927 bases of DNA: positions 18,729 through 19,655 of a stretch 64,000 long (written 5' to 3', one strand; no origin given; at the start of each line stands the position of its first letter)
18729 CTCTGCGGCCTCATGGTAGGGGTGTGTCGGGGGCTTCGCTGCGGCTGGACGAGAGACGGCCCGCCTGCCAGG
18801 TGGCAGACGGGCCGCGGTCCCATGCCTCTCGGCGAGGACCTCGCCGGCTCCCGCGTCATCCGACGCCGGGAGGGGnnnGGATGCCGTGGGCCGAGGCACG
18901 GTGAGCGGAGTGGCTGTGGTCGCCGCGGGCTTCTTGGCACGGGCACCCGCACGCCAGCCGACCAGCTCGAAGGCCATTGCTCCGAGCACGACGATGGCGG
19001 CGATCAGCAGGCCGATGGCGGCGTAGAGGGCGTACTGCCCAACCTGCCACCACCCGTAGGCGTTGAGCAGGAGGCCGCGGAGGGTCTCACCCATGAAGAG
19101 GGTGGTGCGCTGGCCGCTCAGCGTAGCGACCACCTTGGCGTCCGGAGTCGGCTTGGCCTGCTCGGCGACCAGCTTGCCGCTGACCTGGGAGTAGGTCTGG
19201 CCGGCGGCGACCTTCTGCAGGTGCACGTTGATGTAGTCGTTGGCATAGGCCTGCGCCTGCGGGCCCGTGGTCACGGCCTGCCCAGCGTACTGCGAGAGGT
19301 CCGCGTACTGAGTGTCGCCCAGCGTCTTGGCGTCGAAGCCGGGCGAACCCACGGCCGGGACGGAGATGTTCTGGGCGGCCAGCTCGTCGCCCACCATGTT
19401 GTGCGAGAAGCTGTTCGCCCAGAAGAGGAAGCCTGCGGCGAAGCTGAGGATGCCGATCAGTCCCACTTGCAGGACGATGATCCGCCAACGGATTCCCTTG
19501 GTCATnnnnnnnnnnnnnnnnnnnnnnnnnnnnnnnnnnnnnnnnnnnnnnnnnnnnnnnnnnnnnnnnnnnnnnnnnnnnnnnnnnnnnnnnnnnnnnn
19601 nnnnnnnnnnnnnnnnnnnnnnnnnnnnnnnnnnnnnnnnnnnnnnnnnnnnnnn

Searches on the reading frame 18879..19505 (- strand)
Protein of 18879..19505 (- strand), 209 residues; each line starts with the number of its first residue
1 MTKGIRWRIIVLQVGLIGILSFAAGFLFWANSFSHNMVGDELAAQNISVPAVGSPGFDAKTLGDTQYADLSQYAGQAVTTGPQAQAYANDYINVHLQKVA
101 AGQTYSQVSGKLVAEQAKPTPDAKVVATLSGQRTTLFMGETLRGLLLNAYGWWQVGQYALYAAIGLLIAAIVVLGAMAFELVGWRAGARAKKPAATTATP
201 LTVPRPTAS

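Call 10: search_protein_families(library=pfam, proteins=[window:18879-19505:-], max_evalue=0.001)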
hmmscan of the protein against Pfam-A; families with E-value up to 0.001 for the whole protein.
seq(209 aa): 0 families

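Call 12: find_encoding_contigs(protein=window:18879-19505:-, flank=3000, max_places=6)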
Protein seq(209 aa) (209 aa): 3 contigs read that carry it; 1 place shown.
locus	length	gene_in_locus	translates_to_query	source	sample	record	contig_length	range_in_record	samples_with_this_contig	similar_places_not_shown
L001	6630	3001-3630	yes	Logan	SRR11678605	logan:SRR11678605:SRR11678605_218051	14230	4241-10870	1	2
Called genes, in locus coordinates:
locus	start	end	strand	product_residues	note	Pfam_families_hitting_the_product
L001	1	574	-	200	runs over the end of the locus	PF14333:DUF4389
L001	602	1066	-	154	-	PF02629:CoA_binding (weak), PF13380:CoA_binding_2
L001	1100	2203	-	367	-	PF08240:ADH_N, PF00107:ADH_zinc_N, PF13602:ADH_zinc_N_2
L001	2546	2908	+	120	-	-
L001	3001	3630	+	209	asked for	-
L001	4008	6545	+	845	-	PF00583:Acetyltransf_1, PF13302:Acetyltransf_3 (weak), PF13508:Acetyltransf_7 (weak), PF02629:CoA_binding, PF13380:CoA_binding_2, PF13607:Succ_CoA_lig, PF13549:ATP-grasp_5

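Call 13: find_homologous_proteins(query=window:18879-19505:-)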
Query seq(209 aa) (209 aa): 2566 proteins with E <= 0.001 among 3550 candidates; the best 120 are listed.
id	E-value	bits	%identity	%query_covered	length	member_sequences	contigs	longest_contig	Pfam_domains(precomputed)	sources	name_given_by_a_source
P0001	2.0e-130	450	100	100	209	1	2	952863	-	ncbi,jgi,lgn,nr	ncbi:MAG TPA: hypothetical protein VGQ42_14720 [Candidatus Dormibacteraeota bacterium]|jgi:hypotheti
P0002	4.3e-110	384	84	100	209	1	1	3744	-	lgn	-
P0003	3.3e-107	375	84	100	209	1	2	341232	-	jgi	jgi:hypothetical protein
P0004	2.6e-106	372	81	100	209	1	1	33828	-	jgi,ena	-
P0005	5.9e-106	371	83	100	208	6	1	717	-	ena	-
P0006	1.7e-103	363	82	100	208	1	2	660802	-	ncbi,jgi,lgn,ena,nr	ncbi:MAG TPA: hypothetical protein VN193_12000 [Candidatus Angelobacter sp.]|jgi:hypothetical protei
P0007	7.1e-103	361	81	100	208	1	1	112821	-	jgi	jgi:hypothetical protein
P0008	4.7e-102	358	81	100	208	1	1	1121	-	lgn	-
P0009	1.5e-99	350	78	100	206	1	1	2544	-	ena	-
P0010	1.6e-99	350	77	100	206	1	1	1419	-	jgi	-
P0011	2.1e-99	349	79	100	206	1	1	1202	-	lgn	-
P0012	2.1e-99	349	80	100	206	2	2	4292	-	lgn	-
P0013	2.7e-98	346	78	100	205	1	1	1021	-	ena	-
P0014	7.0e-98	344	78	100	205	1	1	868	-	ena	-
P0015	1.1e-97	344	78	100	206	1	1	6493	-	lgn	-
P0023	8.1e-94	331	74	98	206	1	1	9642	-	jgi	jgi:hypothetical protein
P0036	4.4e-83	296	72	89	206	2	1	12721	-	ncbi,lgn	-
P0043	4.4e-74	267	73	79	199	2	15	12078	-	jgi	jgi:hypothetical protein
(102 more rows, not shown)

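Call 14: find_encoding_contigs(protein=P0003, flank=4000, max_places=2)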
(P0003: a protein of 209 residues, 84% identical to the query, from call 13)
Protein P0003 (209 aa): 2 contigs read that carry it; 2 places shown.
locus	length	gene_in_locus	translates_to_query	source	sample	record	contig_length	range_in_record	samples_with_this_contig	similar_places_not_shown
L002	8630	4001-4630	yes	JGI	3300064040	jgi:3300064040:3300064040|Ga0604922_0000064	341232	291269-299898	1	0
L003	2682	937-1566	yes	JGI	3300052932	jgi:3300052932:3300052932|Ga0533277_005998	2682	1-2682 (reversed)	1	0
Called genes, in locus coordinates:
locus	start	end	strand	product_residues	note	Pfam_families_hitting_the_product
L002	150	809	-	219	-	-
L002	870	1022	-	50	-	-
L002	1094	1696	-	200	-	PF14333:DUF4389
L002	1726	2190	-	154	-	PF13380:CoA_binding_2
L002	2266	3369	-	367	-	PF08240:ADH_N, PF00107:ADH_zinc_N, PF13602:ADH_zinc_N_2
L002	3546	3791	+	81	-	-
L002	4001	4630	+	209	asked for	-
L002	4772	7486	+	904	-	PF13302:Acetyltransf_3, PF00583:Acetyltransf_1, PF13508:Acetyltransf_7, PF02629:CoA_binding, PF13380:CoA_binding_2, PF13607:Succ_CoA_lig, PF13549:ATP-grasp_5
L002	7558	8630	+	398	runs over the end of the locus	PF01590:GAF, PF13185:GAF_2, PF13492:GAF_3 (weak), PF07730:HisKA_3, PF02518:HATPase_c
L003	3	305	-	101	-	?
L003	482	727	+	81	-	-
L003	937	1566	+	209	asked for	-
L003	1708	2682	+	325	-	?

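Call 15: find_encoding_contigs(protein=P0006, flank=4000, max_places=2)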
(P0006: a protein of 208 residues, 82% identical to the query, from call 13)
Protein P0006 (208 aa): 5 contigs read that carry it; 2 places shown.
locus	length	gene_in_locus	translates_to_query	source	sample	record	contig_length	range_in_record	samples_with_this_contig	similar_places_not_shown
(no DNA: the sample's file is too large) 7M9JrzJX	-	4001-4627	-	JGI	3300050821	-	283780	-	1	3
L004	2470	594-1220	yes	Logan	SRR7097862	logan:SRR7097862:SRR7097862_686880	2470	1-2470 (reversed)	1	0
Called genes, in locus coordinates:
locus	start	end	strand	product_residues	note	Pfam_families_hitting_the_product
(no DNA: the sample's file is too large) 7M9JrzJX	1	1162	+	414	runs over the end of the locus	PF07992:Pyr_redox_2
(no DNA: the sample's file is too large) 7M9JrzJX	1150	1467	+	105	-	PF04358:DsrC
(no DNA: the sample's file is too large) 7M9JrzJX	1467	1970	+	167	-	PF13686:DrsE_2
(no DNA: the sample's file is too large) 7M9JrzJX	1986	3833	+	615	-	PF00501:AMP-binding, PF23562:AMP-binding_C_3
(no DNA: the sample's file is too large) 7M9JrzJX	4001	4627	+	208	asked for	-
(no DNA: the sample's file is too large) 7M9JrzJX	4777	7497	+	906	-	PF13302:Acetyltransf_3, PF00583:Acetyltransf_1, PF13673:Acetyltransf_10 (weak), PF02629:CoA_binding, PF13380:CoA_binding_2, PF13607:Succ_CoA_lig, PF19045:Ligase_CoA_2 (weak), PF13549:ATP-grasp_5, +1 more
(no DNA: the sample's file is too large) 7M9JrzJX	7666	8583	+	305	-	PF00582:Usp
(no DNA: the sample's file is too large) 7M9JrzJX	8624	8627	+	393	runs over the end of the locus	PF01590:GAF, PF13185:GAF_2, PF07730:HisKA_3, PF02518:HATPase_c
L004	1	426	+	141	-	?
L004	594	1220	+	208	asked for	-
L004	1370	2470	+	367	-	?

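Call 16: find_encoding_contigs(protein=P0007, flank=4000, max_places=2)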
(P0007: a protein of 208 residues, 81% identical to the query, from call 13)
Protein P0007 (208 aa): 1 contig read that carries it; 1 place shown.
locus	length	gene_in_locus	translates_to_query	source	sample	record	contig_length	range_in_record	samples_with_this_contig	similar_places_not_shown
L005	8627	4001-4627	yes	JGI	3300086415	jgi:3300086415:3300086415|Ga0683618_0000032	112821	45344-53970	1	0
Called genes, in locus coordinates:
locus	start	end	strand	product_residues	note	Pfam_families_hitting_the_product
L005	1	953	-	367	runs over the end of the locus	PF08240:ADH_N, PF00107:ADH_zinc_N, PF13602:ADH_zinc_N_2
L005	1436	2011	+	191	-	PF00005:ABC_tran (weak), PF13304:AAA_21 (weak), PF13732:DrrA1-3_C (faint)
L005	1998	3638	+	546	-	-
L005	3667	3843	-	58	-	-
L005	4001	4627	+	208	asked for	-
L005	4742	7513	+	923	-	PF00583:Acetyltransf_1, PF13302:Acetyltransf_3, PF13508:Acetyltransf_7 (weak), PF02629:CoA_binding, PF13380:CoA_binding_2, PF13607:Succ_CoA_lig, PF19045:Ligase_CoA_2 (weak), PF13549:ATP-grasp_5, +1 more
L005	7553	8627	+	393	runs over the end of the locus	PF01590:GAF, PF13185:GAF_2, PF13492:GAF_3 (faint), PF07730:HisKA_3, PF02518:HATPase_c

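Call 17: find_encoding_contigs(protein=P0004, flank=4000, max_places=2)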
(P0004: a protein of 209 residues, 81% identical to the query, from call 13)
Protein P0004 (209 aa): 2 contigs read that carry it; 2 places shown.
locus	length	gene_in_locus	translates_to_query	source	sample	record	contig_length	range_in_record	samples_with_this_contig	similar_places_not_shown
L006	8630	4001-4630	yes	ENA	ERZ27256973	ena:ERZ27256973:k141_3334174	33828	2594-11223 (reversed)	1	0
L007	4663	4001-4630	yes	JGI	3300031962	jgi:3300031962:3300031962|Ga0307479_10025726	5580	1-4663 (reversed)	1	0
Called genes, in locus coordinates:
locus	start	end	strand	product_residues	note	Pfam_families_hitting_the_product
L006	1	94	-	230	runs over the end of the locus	PF00258:Flavodoxin_1, PF02525:Flavodoxin_2, PF03358:FMN_red, PF12724:Flavodoxin_5 (faint)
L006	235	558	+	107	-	-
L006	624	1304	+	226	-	PF00072:Response_reg, PF00486:Trans_reg_C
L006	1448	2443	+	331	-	PF00672:HAMP, PF00512:HisKA, PF13581:HATPase_c_2, PF02518:HATPase_c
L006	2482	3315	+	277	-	PF00561:Abhydrolase_1, PF12146:Hydrolase_4 (weak), PF12697:Abhydrolase_6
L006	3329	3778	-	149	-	PF00582:Usp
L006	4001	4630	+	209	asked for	-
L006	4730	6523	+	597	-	PF01590:GAF, PF13185:GAF_2, PF13492:GAF_3 (faint), PF07730:HisKA_3, PF02518:HATPase_c, PF00072:Response_reg, PF00196:GerE, PF08281:Sigma70_r4_2 (weak)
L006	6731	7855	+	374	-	PF04909:Amidohydro_2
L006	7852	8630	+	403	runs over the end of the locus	PF22691:Thiolase_C_1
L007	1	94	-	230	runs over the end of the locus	PF00258:Flavodoxin_1, PF02525:Flavodoxin_2, PF03358:FMN_red, PF12724:Flavodoxin_5 (faint)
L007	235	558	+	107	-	-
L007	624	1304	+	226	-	PF00072:Response_reg, PF00486:Trans_reg_C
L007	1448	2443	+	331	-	PF00672:HAMP, PF00512:HisKA, PF13581:HATPase_c_2, PF02518:HATPase_c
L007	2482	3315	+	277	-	PF00561:Abhydrolase_1, PF12146:Hydrolase_4 (weak), PF12697:Abhydrolase_6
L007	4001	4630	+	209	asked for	-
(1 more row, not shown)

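Call 22: find_related_loci(query=A1, collection=genome_contigs, flank=10000)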
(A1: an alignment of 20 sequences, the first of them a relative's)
Query A1 (209 aa) in genome_contigs; peptide patterns used: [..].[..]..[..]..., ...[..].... (x = any residue, [..] = any of these).
445 stretches matched a pattern; 403 encode a relative of the query (tblastn E <= 1e-3); the best 80 are kept; 80 distinct loci.
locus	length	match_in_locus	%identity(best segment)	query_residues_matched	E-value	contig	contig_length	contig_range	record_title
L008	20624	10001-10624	82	1-209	8e-103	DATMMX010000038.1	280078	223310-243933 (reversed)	MAG TPA_asm: Candidatus Angelobacter sp. isolate SMAG_U12835 k141_1761739, whole genome shotgun sequence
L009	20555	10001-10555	70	1-185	1e-77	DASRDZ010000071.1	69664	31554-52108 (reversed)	MAG TPA_asm: Candidatus Dormiibacterota bacterium isolate SMAG_U9993 k141_1938919, whole genome shotgun sequence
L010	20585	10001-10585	57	1-208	1e-67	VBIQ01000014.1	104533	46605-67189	MAG: Chloroflexi bacterium isolate CF_134 14_0927_12_20cm_scaffold_31, whole genome shotgun sequence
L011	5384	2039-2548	62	1-182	3e-66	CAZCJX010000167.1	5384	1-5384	MAG TPA_asm: uncultured Actinomycetes bacterium isolate SRP272529_co2_40 genome assembly, contig: NODE_29773_length_5384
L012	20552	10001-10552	56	1-194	3e-63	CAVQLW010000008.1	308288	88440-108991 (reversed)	MAG: Candidatus Dormibacteraeota bacterium isolate MFD00008.bin.2.20 genome assembly, contig: contig_46488, whole genome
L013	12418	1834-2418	55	1-209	2e-62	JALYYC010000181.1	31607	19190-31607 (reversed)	MAG: Candidatus Dormiibacterota bacterium isolate KAP bin29 SD1490-92_k127_1527390, whole genome shotgun sequence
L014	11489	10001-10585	56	1-204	2e-62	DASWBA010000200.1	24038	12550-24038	MAG TPA_asm: Candidatus Dormiibacterota bacterium isolate SMAG_U2670 k141_1051208, whole genome shotgun sequence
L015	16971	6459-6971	60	1-181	8e-61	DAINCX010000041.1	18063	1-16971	MAG TPA_asm: Candidatus Dormiibacterota bacterium isolate CTOTU41355 NODE_2170_length_18063_cov_20.216237, whole genome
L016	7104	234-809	54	1-208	8e-61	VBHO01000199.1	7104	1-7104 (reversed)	MAG: Chloroflexi bacterium isolate CF_106 14_1009_12_40cm_scaffold_22922, whole genome shotgun sequence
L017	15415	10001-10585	55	1-204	3e-60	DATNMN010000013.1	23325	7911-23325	MAG TPA_asm: Candidatus Dormiibacterota bacterium isolate SMAG_U11480 k141_632431, whole genome shotgun sequence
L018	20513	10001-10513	60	1-181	3e-60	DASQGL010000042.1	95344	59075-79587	MAG TPA_asm: Candidatus Limnocylindrales bacterium isolate SMAG_U11805 k141_578669, whole genome shotgun sequence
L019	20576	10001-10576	53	1-208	6e-60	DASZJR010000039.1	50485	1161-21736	MAG TPA_asm: Candidatus Dormiibacterota bacterium isolate SMAG_U6634 k141_5917873, whole genome shotgun sequence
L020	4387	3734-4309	54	1-208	2e-59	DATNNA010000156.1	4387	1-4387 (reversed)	MAG TPA_asm: Candidatus Binatus sp. isolate SMAG_U11493 k141_478396, whole genome shotgun sequence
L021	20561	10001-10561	54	1-206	1e-58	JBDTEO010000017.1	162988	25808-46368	MAG: Candidatus Dormibacter sp. isolate cluster2_bin.204 k127_3355520, whole genome shotgun sequence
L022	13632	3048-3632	54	1-205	5e-58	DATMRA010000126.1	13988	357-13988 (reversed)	MAG TPA_asm: Candidatus Acidiferrales bacterium isolate SMAG_U12943 k141_1722149, whole genome shotgun sequence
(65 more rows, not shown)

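Call 62: find_encoding_contigs(protein=P0002, flank=2500, max_places=1)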
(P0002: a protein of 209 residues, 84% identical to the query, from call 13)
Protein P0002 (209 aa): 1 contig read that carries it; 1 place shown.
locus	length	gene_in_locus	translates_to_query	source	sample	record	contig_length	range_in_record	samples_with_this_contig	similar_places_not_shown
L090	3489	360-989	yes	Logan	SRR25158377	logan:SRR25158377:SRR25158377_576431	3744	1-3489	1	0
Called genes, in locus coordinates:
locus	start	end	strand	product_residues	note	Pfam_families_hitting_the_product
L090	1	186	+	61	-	?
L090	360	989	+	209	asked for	-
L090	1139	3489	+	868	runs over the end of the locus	?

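Call 63: find_encoding_contigs(protein=P0015, flank=2500, max_places=1)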
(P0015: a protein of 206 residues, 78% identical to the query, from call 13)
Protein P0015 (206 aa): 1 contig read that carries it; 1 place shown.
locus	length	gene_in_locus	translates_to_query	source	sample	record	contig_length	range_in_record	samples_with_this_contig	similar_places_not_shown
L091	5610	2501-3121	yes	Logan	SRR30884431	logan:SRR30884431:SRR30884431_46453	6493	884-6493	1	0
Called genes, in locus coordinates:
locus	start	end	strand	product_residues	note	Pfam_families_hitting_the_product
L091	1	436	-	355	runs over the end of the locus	PF08240:ADH_N, PF16912:Glu_dehyd_C, PF00107:ADH_zinc_N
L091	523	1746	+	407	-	PF13412:HTH_24 (weak), PF00480:ROK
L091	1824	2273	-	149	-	PF09828:ChrB_C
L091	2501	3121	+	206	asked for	-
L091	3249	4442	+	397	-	PF01590:GAF, PF13185:GAF_2, PF07730:HisKA_3, PF02518:HATPase_c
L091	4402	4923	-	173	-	-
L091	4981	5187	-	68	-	-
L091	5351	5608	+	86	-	?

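Call 64: find_encoding_contigs(protein=P0023, flank=2500, max_places=1)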
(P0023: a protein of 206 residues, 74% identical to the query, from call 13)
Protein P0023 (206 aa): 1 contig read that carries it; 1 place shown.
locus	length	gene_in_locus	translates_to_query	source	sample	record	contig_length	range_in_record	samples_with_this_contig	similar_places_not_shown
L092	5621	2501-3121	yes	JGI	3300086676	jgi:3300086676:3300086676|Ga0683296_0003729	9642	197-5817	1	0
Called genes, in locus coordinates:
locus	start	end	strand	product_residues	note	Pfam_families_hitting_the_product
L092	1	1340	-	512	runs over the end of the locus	?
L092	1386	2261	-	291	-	PF08241:Methyltransf_11, PF08242:Methyltransf_12, PF13649:Methyltransf_25, PF13847:Methyltransf_31 (weak)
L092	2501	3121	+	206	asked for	-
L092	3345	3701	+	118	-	PF05973:Gp49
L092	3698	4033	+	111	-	PF13744:HTH_37, PF13560:HTH_31 (weak), PF01381:HTH_3 (weak)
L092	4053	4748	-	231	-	-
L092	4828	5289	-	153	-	PF00578:AhpC-TSA, PF08534:Redoxin, PF02630:SCO1-SenC (weak)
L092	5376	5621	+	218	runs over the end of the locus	-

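Call 65: find_encoding_contigs(protein=P0036, flank=2500, max_places=1)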
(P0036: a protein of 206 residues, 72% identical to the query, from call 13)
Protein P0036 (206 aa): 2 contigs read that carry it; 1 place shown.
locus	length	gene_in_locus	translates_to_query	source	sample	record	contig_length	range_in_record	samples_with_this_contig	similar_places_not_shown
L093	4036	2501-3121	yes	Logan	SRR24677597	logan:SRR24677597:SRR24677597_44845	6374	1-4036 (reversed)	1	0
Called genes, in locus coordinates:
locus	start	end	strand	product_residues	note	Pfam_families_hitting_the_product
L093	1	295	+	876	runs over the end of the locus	?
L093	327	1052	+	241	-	PF02585:PIG-L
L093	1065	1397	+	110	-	-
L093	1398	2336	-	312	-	PF08241:Methyltransf_11, PF08242:Methyltransf_12, PF13649:Methyltransf_25, PF13847:Methyltransf_31 (weak)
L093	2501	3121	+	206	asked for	-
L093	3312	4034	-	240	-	?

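Call 66: find_encoding_contigs(protein=P0043, flank=2500, max_places=1)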
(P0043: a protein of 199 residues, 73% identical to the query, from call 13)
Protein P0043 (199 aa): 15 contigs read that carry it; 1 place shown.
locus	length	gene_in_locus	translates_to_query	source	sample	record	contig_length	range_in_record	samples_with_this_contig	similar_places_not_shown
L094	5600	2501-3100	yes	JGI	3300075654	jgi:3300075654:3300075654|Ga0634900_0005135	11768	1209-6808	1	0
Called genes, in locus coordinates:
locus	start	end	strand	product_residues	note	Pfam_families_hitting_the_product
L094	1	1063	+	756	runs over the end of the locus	PF01804:Penicil_amidase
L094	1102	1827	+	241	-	PF02585:PIG-L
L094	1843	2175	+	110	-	-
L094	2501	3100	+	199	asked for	-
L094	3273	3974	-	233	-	-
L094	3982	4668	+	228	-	-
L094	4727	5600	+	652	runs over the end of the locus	PF00082:Peptidase_S8, PF00801:PKD (weak), PF18911:PKD_4, PF22352:K319L-like_PKD (faint), PF00801:PKD (weak), PF18911:PKD_4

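Call 78: search_protein_families(library=ncbifam, proteins=[window:18879-19505:-], max_evalue=0.00001)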
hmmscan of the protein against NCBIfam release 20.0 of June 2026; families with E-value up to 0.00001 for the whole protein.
seq(209 aa): 0 families

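Call 79: predict_structure(alignment_id=A1)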
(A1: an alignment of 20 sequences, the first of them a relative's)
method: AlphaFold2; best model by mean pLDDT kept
length: 209 residues; sequences in the alignment: 20
mean_pLDDT: 85.2   pTM: 0.66
mean pLDDT of the five models: 85.2, 82.2, 82.0, 80.5, 77.3
residues with pLDDT >= 90: 93; 70-90: 95; 50-70: 21; < 50: 0
segments of 3 or more residues with pLDDT < 50: none
pLDDT, mean of each block of 10 residues (from residue 1): 75 82 82 77 89 91 92 93 93 91 94 97 97 94 91 85 84 85 79 55 59
secondary structure, 60 per line:
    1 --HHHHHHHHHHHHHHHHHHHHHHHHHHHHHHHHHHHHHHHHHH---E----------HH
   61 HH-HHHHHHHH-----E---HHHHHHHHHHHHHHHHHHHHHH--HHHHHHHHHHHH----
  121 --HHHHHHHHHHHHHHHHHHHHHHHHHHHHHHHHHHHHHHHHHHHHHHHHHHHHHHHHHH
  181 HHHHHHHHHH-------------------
elements in order: H3-44 H59-62 H64-71 H81-102 H105-116 H123-190

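Call 81: fold_search(model_id=the predicted structure, library=pdb)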
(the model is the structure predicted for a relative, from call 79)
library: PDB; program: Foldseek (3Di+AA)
matches with E <= 10: 487; with E <= 0.001: 0
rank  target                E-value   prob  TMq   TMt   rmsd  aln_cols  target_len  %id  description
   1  2v0o_C                2.9e-01  0.30  0.24  0.20  30.0       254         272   12  FCHO2 F-BAR domain (released 2007-06-26)
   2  7zjr                  3.2e-01  0.30  0.23  0.19  16.9       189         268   10  X-ray structure of the periplasmic region of PilJ from P. aeruginosa (released 2022-04-27)
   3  4atm                  3.3e-01  0.25  0.19  0.18  28.4       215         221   10  Crystal structure of the BAR domain of human Amphiphysin, isoform 1 at 1.8 Angstrom resolution featuring increased order (released 2012-05-30)
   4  4nqi_B                4.1e-01  0.28  0.24  0.23  27.6       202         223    9  Structure of the N-terminal I-BAR domain (1-259) of D.Discoideum IBARa (released 2014-02-05)
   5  1x04                  4.3e-01  0.25  0.23  0.24  28.1       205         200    9  Crystal structure of endophilin BAR domain (mutant) (released 2006-05-02)
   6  8wdf                  4.3e-01  0.23  0.21  0.18  16.9       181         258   14  Chemoreceptor PilJ from Pseudomonas aeruginosa PA14 (released 2024-07-24)
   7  2v0o_B                4.3e-01  0.13  0.18  0.16  30.5       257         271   13  FCHO2 F-BAR domain (released 2007-06-26)
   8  1x90_A                4.5e-01  0.54  0.21  0.29  16.9       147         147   10  Crystal structure of mutant form B of a pectin methylesterase inhibitor from Arabidopsis (released 2004-12-28)
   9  1zww_B                4.5e-01  0.25  0.24  0.25  29.1       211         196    8  Crystal structure of endophilin-A1 BAR domain (released 2005-08-02)
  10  2x3v_A                4.7e-01  0.15  0.19  0.15  34.6       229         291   10  Structure of The F-BAR Domain of Mouse Syndapin I (released 2010-04-07)
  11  2fic_B                5.5e-01  0.30  0.24  0.25  29.4       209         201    8  The crystal structure of the BAR domain from human Bin1/Amphiphysin II and its implications for molecular recognition (released 2006-11-14)
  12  4avm                  5.5e-01  0.23  0.21  0.20  26.7       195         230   14  Crystal structure of the N-BAR domain of human bridging integrator 2. (released 2012-06-20)
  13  2z0v_A                5.5e-01  0.20  0.25  0.24  24.5       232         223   11  Crystal structure of BAR domain of Endophilin-III (released 2008-05-13)
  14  6ixv_A                5.8e-01  0.25  0.26  0.25  22.5       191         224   15  Crystal structure of SH3BP5-Rab11a (released 2019-03-20)
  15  5vtl                  6.4e-01  0.14  0.17  0.16  23.7       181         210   10  Structure of metacyclic invariant surface protein , Tb427.07.360, from Trypanosoma brucei. (released 2018-08-08)
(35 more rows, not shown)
